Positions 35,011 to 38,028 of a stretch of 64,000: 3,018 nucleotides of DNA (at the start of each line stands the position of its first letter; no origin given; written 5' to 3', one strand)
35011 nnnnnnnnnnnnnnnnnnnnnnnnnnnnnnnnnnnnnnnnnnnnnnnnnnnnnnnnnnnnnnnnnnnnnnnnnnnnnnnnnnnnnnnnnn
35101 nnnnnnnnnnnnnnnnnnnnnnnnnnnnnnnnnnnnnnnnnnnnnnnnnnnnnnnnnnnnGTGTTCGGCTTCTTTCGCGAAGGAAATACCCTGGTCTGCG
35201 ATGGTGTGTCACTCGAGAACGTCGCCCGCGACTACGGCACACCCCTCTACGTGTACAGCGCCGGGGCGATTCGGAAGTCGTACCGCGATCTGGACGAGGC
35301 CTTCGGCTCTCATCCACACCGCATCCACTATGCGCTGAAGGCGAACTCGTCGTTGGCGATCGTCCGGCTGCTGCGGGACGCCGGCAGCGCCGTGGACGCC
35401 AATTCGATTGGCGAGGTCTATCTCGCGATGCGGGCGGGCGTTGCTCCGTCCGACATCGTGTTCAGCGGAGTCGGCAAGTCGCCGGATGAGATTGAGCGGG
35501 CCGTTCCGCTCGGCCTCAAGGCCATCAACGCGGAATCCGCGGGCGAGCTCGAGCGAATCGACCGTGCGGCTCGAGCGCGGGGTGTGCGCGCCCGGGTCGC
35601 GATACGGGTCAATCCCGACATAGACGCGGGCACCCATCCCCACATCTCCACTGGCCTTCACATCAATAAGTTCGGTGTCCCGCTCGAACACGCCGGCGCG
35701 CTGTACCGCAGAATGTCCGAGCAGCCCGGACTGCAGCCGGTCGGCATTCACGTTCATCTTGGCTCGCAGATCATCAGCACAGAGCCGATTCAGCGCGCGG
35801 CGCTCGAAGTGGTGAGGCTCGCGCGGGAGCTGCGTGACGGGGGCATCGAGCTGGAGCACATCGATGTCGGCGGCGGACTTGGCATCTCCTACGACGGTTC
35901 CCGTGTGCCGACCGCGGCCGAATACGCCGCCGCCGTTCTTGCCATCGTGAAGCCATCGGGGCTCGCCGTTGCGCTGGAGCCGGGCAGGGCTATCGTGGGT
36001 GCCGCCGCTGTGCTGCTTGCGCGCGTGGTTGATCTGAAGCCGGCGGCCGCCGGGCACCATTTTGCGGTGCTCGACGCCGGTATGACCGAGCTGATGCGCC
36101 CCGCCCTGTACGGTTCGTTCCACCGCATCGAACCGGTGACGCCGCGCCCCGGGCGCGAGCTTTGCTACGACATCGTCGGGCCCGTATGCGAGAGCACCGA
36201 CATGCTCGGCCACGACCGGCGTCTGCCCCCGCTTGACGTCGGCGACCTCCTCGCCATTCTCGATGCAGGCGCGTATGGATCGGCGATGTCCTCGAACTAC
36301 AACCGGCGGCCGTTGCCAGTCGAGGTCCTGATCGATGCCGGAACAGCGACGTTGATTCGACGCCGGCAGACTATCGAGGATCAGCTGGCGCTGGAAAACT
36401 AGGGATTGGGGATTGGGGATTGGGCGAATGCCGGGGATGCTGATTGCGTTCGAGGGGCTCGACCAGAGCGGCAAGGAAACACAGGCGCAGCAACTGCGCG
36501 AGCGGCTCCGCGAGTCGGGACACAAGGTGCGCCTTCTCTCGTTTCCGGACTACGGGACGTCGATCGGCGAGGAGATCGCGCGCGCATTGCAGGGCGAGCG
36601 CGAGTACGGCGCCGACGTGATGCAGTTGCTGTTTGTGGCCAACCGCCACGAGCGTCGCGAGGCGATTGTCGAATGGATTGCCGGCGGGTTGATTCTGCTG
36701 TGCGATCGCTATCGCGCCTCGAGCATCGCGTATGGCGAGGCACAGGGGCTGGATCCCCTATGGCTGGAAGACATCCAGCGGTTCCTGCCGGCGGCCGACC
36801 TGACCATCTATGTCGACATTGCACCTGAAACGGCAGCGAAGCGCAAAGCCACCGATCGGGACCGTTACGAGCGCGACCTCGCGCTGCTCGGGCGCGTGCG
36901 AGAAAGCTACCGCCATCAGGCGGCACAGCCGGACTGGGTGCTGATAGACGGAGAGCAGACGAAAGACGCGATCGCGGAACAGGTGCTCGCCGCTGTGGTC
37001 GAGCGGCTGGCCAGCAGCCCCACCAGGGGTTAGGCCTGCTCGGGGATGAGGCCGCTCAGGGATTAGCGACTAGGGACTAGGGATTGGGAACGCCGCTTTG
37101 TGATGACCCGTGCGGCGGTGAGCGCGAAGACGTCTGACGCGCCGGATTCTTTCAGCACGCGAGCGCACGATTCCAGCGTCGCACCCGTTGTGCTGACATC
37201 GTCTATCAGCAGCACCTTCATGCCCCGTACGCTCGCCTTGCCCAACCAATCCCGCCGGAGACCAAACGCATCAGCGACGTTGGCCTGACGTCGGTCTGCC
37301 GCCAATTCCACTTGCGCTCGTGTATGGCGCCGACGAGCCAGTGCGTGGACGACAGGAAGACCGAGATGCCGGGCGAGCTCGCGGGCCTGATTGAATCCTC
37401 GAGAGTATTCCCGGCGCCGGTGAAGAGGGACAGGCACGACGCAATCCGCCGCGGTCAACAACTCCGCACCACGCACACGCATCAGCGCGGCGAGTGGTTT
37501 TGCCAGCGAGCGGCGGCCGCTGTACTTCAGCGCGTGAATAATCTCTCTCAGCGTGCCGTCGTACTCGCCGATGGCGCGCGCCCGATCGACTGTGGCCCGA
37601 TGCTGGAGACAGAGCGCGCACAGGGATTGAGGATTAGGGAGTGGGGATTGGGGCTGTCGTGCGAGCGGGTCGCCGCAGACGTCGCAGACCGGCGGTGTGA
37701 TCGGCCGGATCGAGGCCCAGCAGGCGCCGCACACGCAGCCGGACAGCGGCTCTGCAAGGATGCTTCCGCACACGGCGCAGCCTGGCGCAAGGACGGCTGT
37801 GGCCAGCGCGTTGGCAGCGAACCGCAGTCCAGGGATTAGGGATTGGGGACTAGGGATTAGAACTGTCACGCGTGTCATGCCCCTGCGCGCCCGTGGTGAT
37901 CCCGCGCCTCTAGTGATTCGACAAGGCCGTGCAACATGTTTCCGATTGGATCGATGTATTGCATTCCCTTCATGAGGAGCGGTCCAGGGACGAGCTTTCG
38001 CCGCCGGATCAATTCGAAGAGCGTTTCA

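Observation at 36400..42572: Telomere-like G-rich arrays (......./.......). with G-quadruplex potential and strand bias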

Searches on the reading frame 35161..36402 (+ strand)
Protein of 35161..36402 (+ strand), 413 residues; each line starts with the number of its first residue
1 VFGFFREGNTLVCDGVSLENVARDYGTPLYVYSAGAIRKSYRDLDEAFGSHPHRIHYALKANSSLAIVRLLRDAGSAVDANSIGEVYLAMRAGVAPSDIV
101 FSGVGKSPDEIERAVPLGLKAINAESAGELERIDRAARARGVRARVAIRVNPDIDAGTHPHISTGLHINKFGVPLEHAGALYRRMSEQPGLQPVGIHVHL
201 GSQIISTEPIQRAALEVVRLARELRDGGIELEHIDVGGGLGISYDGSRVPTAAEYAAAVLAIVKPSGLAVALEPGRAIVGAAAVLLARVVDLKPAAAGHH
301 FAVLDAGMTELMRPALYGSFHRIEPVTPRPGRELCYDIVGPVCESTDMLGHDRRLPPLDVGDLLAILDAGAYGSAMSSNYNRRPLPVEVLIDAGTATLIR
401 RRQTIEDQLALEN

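Call 10: search_protein_families(library=pfam, proteins=[window:35161-36402:+])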
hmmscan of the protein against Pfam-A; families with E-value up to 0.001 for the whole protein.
window:35161-36402:+ (413 aa): 3 families
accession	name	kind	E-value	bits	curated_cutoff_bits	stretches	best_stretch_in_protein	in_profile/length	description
PF02784.22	Orn_Arg_deC_N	-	7.6e-55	186.4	23.4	1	36-279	3-246/247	Pyridoxal-dependent decarboxylase, pyridoxal binding domain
PF00278.28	Orn_DAP_Arg_deC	-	9.1e-26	90.4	23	1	30-370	2-95/95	Pyridoxal-dependent decarboxylase, C-terminal sheet domain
PF01168.26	Ala_racemase_N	-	1.9e-06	28.2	24.1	1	35-233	4-190/220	Alanine racemase, N-terminal domain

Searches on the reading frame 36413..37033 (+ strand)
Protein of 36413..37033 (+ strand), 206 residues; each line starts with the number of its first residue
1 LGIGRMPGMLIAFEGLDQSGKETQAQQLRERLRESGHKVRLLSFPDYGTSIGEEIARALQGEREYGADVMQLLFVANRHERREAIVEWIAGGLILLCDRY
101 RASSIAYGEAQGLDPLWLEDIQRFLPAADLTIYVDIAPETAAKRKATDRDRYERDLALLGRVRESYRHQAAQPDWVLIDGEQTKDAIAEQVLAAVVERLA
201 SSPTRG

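Call 10: search_protein_families(library=pfam, proteins=[window:36413-37033:+])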
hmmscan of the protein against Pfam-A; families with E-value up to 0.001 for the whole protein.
window:36413-37033:+ (206 aa): 1 family
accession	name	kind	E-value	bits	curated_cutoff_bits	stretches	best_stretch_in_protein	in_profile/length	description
PF02223.23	Thymidylate_kin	-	2.1e-33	116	27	1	13-190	1-184/185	Thymidylate kinase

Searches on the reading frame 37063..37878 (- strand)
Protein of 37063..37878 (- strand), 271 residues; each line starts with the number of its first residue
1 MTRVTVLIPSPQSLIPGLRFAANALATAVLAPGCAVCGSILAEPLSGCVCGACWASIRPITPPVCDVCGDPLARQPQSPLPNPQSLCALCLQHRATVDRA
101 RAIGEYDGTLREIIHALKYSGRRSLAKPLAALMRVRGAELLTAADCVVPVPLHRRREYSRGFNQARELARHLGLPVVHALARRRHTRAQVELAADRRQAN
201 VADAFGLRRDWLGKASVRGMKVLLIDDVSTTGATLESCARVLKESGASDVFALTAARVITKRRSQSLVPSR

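Call 10: search_protein_families(library=pfam, proteins=[window:37063-37878:-])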
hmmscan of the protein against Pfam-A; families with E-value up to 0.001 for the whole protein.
window:37063-37878:- (271 aa): 2 families
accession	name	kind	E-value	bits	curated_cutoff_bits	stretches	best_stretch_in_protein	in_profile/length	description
PF00156.33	Pribosyltran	-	2.9e-10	40.1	26.3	1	160-256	39-124/158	Phosphoribosyl transferase domain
PF18912.6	DZR_2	-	3.2e-09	36.9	27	1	27-90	3-55/56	Double zinc ribbon domain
